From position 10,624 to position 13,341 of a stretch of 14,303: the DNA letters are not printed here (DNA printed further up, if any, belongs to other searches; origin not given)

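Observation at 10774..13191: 805-aa acidic coiled-coil protein of unknown function between nadC and ampD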

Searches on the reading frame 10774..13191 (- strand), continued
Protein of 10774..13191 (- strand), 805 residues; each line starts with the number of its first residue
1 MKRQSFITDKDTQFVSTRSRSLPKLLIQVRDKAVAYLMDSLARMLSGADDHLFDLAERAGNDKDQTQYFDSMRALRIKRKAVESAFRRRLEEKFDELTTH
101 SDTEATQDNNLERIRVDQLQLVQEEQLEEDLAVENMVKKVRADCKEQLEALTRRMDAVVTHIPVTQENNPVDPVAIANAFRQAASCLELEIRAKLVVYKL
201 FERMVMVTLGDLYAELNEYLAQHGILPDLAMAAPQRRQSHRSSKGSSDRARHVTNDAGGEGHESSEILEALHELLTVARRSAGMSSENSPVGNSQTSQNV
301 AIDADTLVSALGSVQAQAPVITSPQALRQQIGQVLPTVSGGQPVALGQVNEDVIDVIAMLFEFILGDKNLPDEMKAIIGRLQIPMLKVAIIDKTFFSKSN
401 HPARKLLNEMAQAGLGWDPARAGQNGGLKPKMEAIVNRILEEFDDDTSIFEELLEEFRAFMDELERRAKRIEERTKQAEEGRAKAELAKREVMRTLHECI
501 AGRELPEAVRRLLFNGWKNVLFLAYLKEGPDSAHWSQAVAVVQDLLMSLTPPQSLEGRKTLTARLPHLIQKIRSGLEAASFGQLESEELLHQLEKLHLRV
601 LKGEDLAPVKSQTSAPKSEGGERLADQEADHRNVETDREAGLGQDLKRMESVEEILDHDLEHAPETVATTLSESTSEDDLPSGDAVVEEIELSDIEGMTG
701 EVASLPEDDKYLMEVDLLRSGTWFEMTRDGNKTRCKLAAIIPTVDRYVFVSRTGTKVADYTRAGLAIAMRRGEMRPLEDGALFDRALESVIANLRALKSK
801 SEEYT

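Call 81: find_homologous_proteins(query=P0216, max_evalue=1e-10)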
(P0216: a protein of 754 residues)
Query P0216 (754 aa): 3985 proteins with E <= 1e-10 among 8000 candidates; the best 120 are listed.
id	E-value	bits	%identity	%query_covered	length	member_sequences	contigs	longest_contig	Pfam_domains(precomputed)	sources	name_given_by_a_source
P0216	0.0e+0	1683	100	100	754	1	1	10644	PF07793.18,PF26672.1,PF26671.1,PF26670.1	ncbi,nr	ncbi:MAG: DUF1631 domain-containing protein [Gammaproteobacteria bacterium]|nr:DUF1631 domain-contai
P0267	0.0e+0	1556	92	100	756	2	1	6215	PF07793.18,PF26672.1,PF26671.1,PF26670.1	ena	-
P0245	3.2e-171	590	43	97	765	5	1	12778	PF07793.18,PF26672.1,PF26671.1,PF26670.1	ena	-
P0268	9.8e-168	578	43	99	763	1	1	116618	PF07793.18,PF26672.1,PF26671.1,PF26670.1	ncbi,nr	ncbi:DUF1631 domain-containing protein [bacterium endosymbiont of Escarpia laminata]|nr:MAG: DUF1631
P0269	2.4e-167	577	43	99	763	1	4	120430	PF07793.18,PF26672.1,PF26671.1,PF26670.1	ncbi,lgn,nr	ncbi:DUF1631 domain-containing protein [bacterium endosymbiont of Escarpia laminata]|nr:MAG: DUF1631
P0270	4.0e-166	573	40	99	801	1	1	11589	PF07793.18,PF26672.1,PF26671.1,PF26670.1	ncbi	-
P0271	4.6e-166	573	42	99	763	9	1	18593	PF07793.18,PF26672.1,PF26671.1,PF26670.1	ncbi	-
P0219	4.8e-165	569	41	83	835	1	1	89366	PF07793.18,PF26672.1,PF26671.1,PF26670.1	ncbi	-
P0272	6.0e-165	569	41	99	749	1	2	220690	PF07793.18,PF26672.1,PF26671.1,PF26670.1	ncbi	-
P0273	6.5e-165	569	42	99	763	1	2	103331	PF07793.18,PF26672.1,PF26671.1,PF26670.1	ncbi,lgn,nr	ncbi:MAG: DUF1631 domain-containing protein [Chromatiales bacterium]|nr:DUF1631 domain-containing pr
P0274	1.0e-164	568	42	99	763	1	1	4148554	PF07793.18,PF26672.1,PF26671.1,PF26670.1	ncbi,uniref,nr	ncbi:DUF1631 domain-containing protein [endosymbiont of Lamellibrachia barhami]|uniref:DUF1631 domai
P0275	1.0e-162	562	39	99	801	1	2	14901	PF07793.18,PF26672.1,PF26671.1,PF26670.1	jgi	-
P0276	2.2e-162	561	39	97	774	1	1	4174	PF07793.18,PF26672.1,PF26671.1,PF26670.1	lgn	-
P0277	2.4e-162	560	41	98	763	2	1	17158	PF07793.18,PF26672.1,PF26671.1,PF26670.1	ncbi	-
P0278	4.2e-162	560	40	99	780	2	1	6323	PF07793.18,PF26672.1,PF26671.1,PF26670.1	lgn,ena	-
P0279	4.4e-162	560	42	99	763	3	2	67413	PF07793.18,PF26672.1,PF26671.1,PF26670.1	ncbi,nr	ncbi:MAG: DUF1631 domain-containing protein [gamma proteobacterium endosymbiont of Lamellibrachia an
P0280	2.6e-161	557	41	99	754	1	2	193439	PF07793.18,PF26672.1,PF26671.1,PF26670.1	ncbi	-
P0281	2.9e-161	557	39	99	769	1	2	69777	PF07793.18,PF26672.1,PF26671.1,PF26670.1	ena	-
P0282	5.5e-161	556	40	100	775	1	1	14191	PF07793.18,PF26672.1,PF26671.1,PF26670.1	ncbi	-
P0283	7.0e-161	556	41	99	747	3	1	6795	PF07793.18,PF26672.1,PF26671.1,PF26670.1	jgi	jgi:hypothetical protein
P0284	8.8e-161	555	39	95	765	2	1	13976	PF07793.18,PF26672.1,PF26671.1,PF26670.1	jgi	jgi:hypothetical protein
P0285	2.0e-160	554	41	99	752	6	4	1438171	PF07793.18,PF26672.1,PF26671.1,PF26670.1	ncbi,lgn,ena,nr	ncbi:MAG: DUF1631 domain-containing protein [Sedimenticola sp.]|nr:DUF1631 domain-containing protein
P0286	2.9e-160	554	42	97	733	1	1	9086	PF07793.18,PF26672.1,PF26671.1,PF26670.1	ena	-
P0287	9.8e-160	552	41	97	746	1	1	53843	PF07793.18,PF26672.1,PF26671.1,PF26670.1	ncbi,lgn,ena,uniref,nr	ncbi:MAG TPA: DUF1631 domain-containing protein [Sedimenticola thiotaurini]|uniref:DUF1631 domain-co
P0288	6.7e-159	549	41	98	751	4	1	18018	PF07793.18,PF26672.1,PF26671.1,PF26670.1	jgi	jgi:hypothetical protein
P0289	1.1e-158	548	39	99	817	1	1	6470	PF07793.18,PF26672.1,PF26671.1,PF26670.1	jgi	jgi:hypothetical protein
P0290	4.7e-158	546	39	99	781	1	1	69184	PF07793.18,PF26672.1,PF26671.1,PF26670.1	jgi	jgi:hypothetical protein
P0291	6.1e-158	546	41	97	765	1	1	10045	PF07793.18,PF26672.1,PF26671.1,PF26670.1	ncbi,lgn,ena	-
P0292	6.9e-158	546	39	98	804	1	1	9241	PF07793.18,PF26672.1,PF26671.1,PF26670.1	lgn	-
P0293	2.2e-157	544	40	99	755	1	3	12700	PF07793.18,PF26672.1,PF26671.1,PF26670.1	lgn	-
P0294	2.6e-157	544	39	99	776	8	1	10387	PF07793.18,PF26672.1,PF26671.1,PF26670.1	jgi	jgi:hypothetical protein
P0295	2.7e-157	544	40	99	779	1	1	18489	PF07793.18,PF26672.1,PF26671.1,PF26670.1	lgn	-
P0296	3.5e-157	543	40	98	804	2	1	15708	PF07793.18,PF26672.1,PF26671.1,PF26670.1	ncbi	-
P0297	5.0e-157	543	40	97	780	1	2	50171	PF07793.18,PF26672.1,PF26671.1,PF26670.1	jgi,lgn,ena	-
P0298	6.9e-157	542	38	97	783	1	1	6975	PF07793.18,PF26672.1,PF26671.1,PF26670.1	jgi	-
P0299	8.7e-157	542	41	98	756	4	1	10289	PF07793.18,PF26672.1,PF26671.1,PF26670.1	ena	-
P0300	1.4e-156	541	40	97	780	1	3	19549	PF07793.18,PF26672.1,PF26671.1,PF26670.1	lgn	-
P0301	3.2e-156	540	38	99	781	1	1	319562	PF07793.18,PF26672.1,PF26671.1,PF26670.1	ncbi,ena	-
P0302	3.5e-156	540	40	99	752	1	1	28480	PF07793.18,PF26672.1,PF26671.1,PF26670.1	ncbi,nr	ncbi:MAG: DUF1631 domain-containing protein [Sedimenticola sp.]|nr:DUF1631 domain-containing protein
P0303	5.6e-156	539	40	97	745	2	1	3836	PF07793.18,PF26672.1,PF26671.1,PF26670.1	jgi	jgi:hypothetical protein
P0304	6.9e-156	539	38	100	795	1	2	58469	PF07793.18,PF26672.1,PF26671.1,PF26670.1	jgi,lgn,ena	-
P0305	1.6e-155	538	40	99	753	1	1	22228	PF07793.18,PF26672.1,PF26671.1,PF26670.1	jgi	jgi:hypothetical protein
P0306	3.0e-155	537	40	97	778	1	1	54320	PF07793.18,PF26672.1,PF26671.1,PF26670.1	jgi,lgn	-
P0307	4.8e-155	536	41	96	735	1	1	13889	PF07793.18,PF26672.1,PF26671.1,PF26670.1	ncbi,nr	ncbi:MAG: DUF1631 domain-containing protein [Sedimenticola sp.]|nr:DUF1631 domain-containing protein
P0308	5.1e-155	536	39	99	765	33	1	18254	PF07793.18,PF26672.1,PF26671.1,PF26670.1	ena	-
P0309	8.6e-155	535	40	99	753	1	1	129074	PF07793.18,PF26672.1,PF26671.1,PF26670.1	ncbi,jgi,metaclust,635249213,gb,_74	metaclust:\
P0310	1.1e-154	535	41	99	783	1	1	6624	PF07793.18,PF26672.1,PF26671.1,PF26670.1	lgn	-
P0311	1.3e-154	535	39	97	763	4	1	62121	PF07793.18,PF26672.1,PF26671.1,PF26670.1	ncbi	ncbi:MAG: DUF1631 domain-containing protein [Candidatus Thiodiazotropha sp.]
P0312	1.4e-154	535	39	99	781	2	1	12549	PF07793.18,PF26672.1,PF26671.1,PF26670.1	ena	-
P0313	1.8e-154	534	40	94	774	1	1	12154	PF07793.18,PF26672.1,PF26671.1,PF26670.1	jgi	jgi:hypothetical protein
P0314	2.0e-154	534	38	99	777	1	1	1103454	PF07793.18,PF26672.1,PF26671.1,PF26670.1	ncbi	ncbi:MAG: DUF1631 domain-containing protein [Candidatus Thiodiazotropha sp.]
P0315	2.0e-154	534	39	99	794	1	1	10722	PF07793.18,PF26672.1,PF26671.1,PF26670.1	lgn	-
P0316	2.1e-154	534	39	96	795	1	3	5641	PF07793.18,PF26672.1,PF26671.1,PF26670.1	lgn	-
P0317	2.1e-154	534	41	94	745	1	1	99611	PF07793.18,PF26672.1,PF26671.1,PF26670.1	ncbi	-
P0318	2.2e-154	534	40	99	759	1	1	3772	PF07793.18,PF26672.1,PF26671.1,PF26670.1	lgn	-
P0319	2.5e-154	534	38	98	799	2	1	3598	PF07793.18,PF26672.1,PF26671.1,PF26670.1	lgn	-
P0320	3.0e-154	534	39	99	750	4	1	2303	PF07793.18,PF26672.1,PF26671.1,PF26670.1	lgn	-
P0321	3.0e-154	534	39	99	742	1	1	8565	PF07793.18,PF26672.1,PF26671.1,PF26670.1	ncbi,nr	ncbi:MAG: DUF1631 domain-containing protein [Chromatiales bacterium]|nr:DUF1631 domain-containing pr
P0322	3.0e-154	534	39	99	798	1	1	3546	PF07793.18,PF26672.1,PF26671.1,PF26670.1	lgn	-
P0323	4.8e-154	533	38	99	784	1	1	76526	PF07793.18,PF26672.1,PF26671.1,PF26670.1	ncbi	-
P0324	5.7e-154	533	40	96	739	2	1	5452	PF07793.18,PF26672.1,PF26671.1,PF26670.1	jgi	-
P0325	6.1e-154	533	39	99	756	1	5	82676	PF07793.18,PF26672.1,PF26671.1,PF26670.1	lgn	-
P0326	9.6e-154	532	39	99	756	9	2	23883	PF07793.18,PF26672.1,PF26671.1,PF26670.1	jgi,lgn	jgi:hypothetical protein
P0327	9.7e-154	532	38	96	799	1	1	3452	PF07793.18,PF26672.1,PF26671.1,PF26670.1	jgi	jgi:hypothetical protein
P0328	1.6e-153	531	40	99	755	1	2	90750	PF07793.18,PF26672.1,PF26671.1,PF26670.1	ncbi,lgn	-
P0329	1.7e-153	531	40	97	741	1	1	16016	PF07793.18,PF26672.1,PF26671.1,PF26670.1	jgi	jgi:hypothetical protein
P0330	1.9e-153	531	40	97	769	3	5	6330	PF07793.18,PF26672.1,PF26671.1,PF26670.1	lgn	-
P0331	2.1e-153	531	39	96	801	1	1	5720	PF07793.18,PF26672.1,PF26671.1,PF26670.1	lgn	-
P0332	2.2e-153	531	38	99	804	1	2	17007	PF07793.18,PF26672.1,PF26671.1,PF26670.1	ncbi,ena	-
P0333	2.2e-153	531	38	99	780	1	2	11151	PF07793.18,PF26672.1,PF26671.1,PF26670.1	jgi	jgi:hypothetical protein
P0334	2.2e-153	531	38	99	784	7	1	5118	PF07793.18,PF26672.1,PF26671.1,PF26670.1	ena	-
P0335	2.3e-153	531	37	100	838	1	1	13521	PF07793.18,PF26672.1,PF26671.1,PF26670.1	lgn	-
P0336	2.9e-153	530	41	93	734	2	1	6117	PF07793.18,PF26672.1,PF26671.1,PF26670.1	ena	-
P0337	2.9e-153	530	40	95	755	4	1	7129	PF07793.18,PF26672.1,PF26671.1,PF26670.1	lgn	-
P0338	3.6e-153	530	41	97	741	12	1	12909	PF07793.18,PF26672.1,PF26671.1,PF26670.1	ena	-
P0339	3.7e-153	530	38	99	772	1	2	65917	PF07793.18,PF26672.1,PF26671.1,PF26670.1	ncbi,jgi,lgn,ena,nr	ncbi:MAG: DUF1631 domain-containing protein [Sedimenticola sp.]|nr:MAG: DUF1631 domain-containing pr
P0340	4.6e-153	530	39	99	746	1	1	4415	PF07793.18,PF26672.1,PF26671.1,PF26670.1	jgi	jgi:hypothetical protein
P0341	4.8e-153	530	39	99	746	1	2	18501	PF07793.18,PF26672.1,PF26671.1,PF26670.1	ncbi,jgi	jgi:hypothetical protein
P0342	6.1e-153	529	38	99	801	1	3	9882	PF07793.18,PF26672.1,PF26671.1,PF26670.1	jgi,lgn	jgi:hypothetical protein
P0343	6.4e-153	529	38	97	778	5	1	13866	PF07793.18,PF26672.1,PF26671.1,PF26670.1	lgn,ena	-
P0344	8.3e-153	529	38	99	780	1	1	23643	PF07793.18,PF26672.1,PF26671.1,PF26670.1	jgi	jgi:hypothetical protein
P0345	1.3e-152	528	39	99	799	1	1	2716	PF07793.18,PF26672.1,PF26671.1,PF26670.1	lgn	-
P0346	1.8e-152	528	39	99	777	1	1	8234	PF07793.18,PF26672.1,PF26671.1,PF26670.1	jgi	jgi:hypothetical protein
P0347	1.8e-152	528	40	98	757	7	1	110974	PF07793.18,PF26672.1,PF26671.1,PF26670.1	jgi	jgi:hypothetical protein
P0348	2.2e-152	528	38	97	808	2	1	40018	PF07793.18,PF26672.1,PF26671.1,PF26670.1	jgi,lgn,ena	-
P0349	2.2e-152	527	39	97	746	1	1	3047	PF07793.18,PF26672.1,PF26671.1,PF26670.1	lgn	-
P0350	2.4e-152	527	40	93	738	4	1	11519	PF07793.18,PF26672.1,PF26671.1,PF26670.1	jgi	jgi:hypothetical protein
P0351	3.2e-152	527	39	93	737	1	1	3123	PF07793.18,PF26672.1,PF26671.1,PF26670.1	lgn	-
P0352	4.2e-152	527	39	99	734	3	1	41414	PF07793.18,PF26672.1,PF26671.1,PF26670.1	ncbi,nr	ncbi:MAG: DUF1631 domain-containing protein [Gammaproteobacteria bacterium]|nr:DUF1631 domain-contai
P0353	4.4e-152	527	38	95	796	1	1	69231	PF07793.18,PF26672.1,PF26671.1,PF26670.1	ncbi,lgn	-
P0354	4.4e-152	527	39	97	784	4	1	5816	PF07793.18,PF26672.1,PF26671.1,PF26670.1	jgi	jgi:hypothetical protein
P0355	6.4e-152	526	40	96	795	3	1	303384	PF07793.18,PF26672.1,PF26671.1,PF26670.1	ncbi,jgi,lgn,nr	ncbi:MAG: DUF1631 domain-containing protein [Rhodanobacteraceae bacterium]|jgi:hypothetical protein|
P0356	8.7e-152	526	39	94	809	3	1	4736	PF07793.18,PF26672.1,PF26671.1,PF26670.1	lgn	-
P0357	1.3e-151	525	38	96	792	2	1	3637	PF07793.18,PF26672.1,PF26671.1,PF26670.1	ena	-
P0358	1.3e-151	525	38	99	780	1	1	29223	PF07793.18,PF26672.1,PF26671.1,PF26670.1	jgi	jgi:hypothetical protein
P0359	1.3e-151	525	41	96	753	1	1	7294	PF07793.18,PF26672.1,PF26671.1,PF26670.1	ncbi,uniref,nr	ncbi:DUF1631 domain-containing protein [Sedimenticola sp.]|uniref:DUF1631 domain-containing protein 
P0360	1.5e-151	525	38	99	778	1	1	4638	PF07793.18,PF26672.1,PF26671.1,PF26670.1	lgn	-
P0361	1.5e-151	525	42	94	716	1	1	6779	PF07793.18,PF26672.1,PF26671.1,PF26670.1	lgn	-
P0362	1.8e-151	525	39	97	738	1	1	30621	PF07793.18,PF26672.1,PF26671.1,PF26670.1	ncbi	-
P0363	2.0e-151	524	38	99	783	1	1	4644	PF07793.18,PF26672.1,PF26671.1,PF26670.1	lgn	-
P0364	2.3e-151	524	38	99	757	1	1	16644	PF07793.18,PF26672.1,PF26671.1,PF26670.1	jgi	-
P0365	2.6e-151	524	39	97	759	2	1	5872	PF07793.18,PF26672.1,PF26671.1,PF26670.1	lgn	-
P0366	2.6e-151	524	40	94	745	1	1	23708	PF07793.18,PF26672.1,PF26671.1,PF26670.1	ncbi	-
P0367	3.2e-151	524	38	99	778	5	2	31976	PF07793.18,PF26672.1,PF26671.1,PF26670.1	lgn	-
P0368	3.8e-151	523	37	99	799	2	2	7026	PF07793.18,PF26672.1,PF26671.1,PF26670.1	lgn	-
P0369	5.9e-151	523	40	97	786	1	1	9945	PF07793.18,PF26672.1,PF26671.1,PF26670.1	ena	-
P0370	8.1e-151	522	38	99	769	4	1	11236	PF07793.18,PF26672.1,PF26671.1,PF26670.1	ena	-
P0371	8.8e-151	522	38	99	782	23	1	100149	PF07793.18,PF26672.1,PF26671.1,PF26670.1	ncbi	ncbi:MAG: DUF1631 domain-containing protein [Candidatus Thiodiazotropha sp.]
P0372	1.2e-150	522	39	99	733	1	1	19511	PF07793.18,PF26672.1,PF26671.1,PF26670.1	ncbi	-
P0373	1.5e-150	521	38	99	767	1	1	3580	PF07793.18,PF26672.1,PF26671.1,PF26670.1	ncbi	-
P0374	1.5e-150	521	39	100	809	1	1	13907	PF07793.18,PF26672.1,PF26671.1,PF26670.1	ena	-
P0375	1.8e-150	521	39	97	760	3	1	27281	PF07793.18,PF26672.1,PF26671.1,PF26670.1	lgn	-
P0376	2.1e-150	521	38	99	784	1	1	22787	PF07793.18,PF26672.1,PF26671.1,PF26670.1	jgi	jgi:hypothetical protein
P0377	2.6e-150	521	41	99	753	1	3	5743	PF07793.18,PF26672.1,PF26671.1,PF26670.1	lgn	-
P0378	2.8e-150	521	37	99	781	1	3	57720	PF07793.18,PF26672.1,PF26671.1,PF26670.1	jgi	jgi:hypothetical protein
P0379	3.4e-150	520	40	98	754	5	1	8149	PF07793.18,PF26672.1,PF26671.1,PF26670.1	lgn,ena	-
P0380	4.1e-150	520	40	96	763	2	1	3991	PF07793.18,PF26672.1,PF26671.1,PF26670.1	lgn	-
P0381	4.3e-150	520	41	93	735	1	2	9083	PF07793.18,PF26672.1,PF26671.1,PF26670.1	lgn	-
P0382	4.6e-150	520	39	96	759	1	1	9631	PF07793.18,PF26672.1,PF26671.1,PF26670.1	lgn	-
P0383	4.9e-150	520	40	97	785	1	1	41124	PF07793.18,PF26672.1,PF26671.1,PF26670.1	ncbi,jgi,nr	ncbi:MAG: DUF1631 domain-containing protein [Xanthomonadales bacterium]|jgi:hypothetical protein|nr:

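Call 82: find_encoding_contigs(protein=P0355, flank=5000, max_places=1)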
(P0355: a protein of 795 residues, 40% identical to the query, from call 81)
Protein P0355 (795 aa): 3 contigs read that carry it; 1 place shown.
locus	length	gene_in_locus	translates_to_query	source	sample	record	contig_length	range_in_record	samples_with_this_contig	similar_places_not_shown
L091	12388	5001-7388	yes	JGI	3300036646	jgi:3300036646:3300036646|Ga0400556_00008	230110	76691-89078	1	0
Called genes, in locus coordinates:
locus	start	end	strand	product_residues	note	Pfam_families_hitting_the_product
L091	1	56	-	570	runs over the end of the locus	PF19576:Acyltransf_2, PF01553:Acyltransferase, PF13444:Acetyltransf_5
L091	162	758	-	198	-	PF01914:MarC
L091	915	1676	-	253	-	PF00106:adh_short, PF08659:KR, PF13561:adh_short_C2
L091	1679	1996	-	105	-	PF00462:Glutaredoxin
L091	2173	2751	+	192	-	PF00081:Sod_Fe_N, PF02777:Sod_Fe_C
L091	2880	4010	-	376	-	PF22660:RS_preATP-grasp-like, PF02222:ATP-grasp, PF17769:PurK_C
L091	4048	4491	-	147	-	PF00731:AIRC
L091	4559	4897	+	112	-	PF03966:Trm112p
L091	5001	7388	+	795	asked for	PF07793:DUF1631, PF26671:DUF1631_2nd, PF26672:DUF1631_3rd, PF26670:DUF1631_C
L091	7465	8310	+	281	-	PF02749:QRPTase_N, PF01729:QRPTase_C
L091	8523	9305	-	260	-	PF16697:Yop-YscD_cpl (weak), PF00498:FHA, PF16697:Yop-YscD_cpl, PF00498:FHA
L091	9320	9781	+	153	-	PF11743:DUF3301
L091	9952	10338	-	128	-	PF04386:SspB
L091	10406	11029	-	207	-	PF00462:Glutaredoxin (weak), PF02798:GST_N, PF13417:GST_N_3, PF22441:CLIC-like_N (weak), PF13409:GST_N_2, PF13410:GST_C_2 (weak)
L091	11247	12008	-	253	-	PF02167:Cytochrom_C1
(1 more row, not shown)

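Call 83: find_encoding_contigs(protein=P0383, flank=5000, max_places=1)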
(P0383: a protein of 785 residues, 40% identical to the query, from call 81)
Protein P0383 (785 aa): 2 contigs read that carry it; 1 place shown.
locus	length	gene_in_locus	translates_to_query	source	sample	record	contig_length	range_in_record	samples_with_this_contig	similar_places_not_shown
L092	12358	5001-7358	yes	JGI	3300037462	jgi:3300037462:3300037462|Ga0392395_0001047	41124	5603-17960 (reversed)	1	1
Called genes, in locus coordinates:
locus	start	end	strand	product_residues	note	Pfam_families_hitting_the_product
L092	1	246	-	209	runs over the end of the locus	PF01728:FtsJ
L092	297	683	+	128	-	PF01985:CRS1_YhbY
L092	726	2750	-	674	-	PF19310:TOP_N, PF01432:Peptidase_M3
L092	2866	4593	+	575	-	PF00027:cNMP_binding, PF24179:NTE_Ploop (weak), PF01734:Patatin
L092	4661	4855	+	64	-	PF00301:Rubredoxin, PF21349:RUBY_RBDX (faint)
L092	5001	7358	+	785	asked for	PF07793:DUF1631, PF26671:DUF1631_2nd, PF26672:DUF1631_3rd, PF26670:DUF1631_C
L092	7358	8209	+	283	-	PF02749:QRPTase_N, PF01729:QRPTase_C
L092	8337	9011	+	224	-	PF01135:PCMT, PF00398:RrnaAD, PF08241:Methyltransf_11, PF13649:Methyltransf_25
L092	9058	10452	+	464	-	PF02321:OEP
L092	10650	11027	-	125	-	-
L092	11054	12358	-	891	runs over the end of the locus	PF00069:Pkinase, PF07714:PK_Tyr_Ser-Thr, PF03109:ABC1 (weak), PF00515:TPR_1 (faint), PF07719:TPR_2 (faint), PF13181:TPR_8 (faint)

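Call 84: find_encoding_contigs(protein=P0274, flank=5000, max_places=1)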
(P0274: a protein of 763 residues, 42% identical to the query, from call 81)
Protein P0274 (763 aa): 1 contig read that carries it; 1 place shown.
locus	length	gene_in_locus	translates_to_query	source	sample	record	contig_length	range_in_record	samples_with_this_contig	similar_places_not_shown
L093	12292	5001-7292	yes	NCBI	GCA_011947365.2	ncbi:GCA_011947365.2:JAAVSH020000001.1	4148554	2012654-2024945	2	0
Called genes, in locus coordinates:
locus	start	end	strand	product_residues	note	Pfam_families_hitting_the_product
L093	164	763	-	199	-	PF00300:His_Phos_1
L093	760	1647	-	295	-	PF03186:CobD_Cbib, PF17113:AmpE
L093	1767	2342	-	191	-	PF01510:Amidase_2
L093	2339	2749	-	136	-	PF00571:CBS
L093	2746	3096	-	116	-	PF00543:P-II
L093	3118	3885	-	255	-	PF07556:DUF1538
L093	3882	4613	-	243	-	PF07556:DUF1538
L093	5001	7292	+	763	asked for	PF07793:DUF1631, PF26671:DUF1631_2nd, PF26672:DUF1631_3rd, PF26670:DUF1631_C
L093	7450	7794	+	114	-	PF00254:FKBP_C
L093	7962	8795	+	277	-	PF02749:QRPTase_N, PF01729:QRPTase_C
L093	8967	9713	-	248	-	PF00149:Metallophos, PF12850:Metallophos_2 (weak)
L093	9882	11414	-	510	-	PF13191:AAA_16 (faint)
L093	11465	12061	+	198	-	PF10071:DUF2310 (weak)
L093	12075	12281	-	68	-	-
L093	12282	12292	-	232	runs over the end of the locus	PF00126:HTH_1, PF03466:LysR_substrate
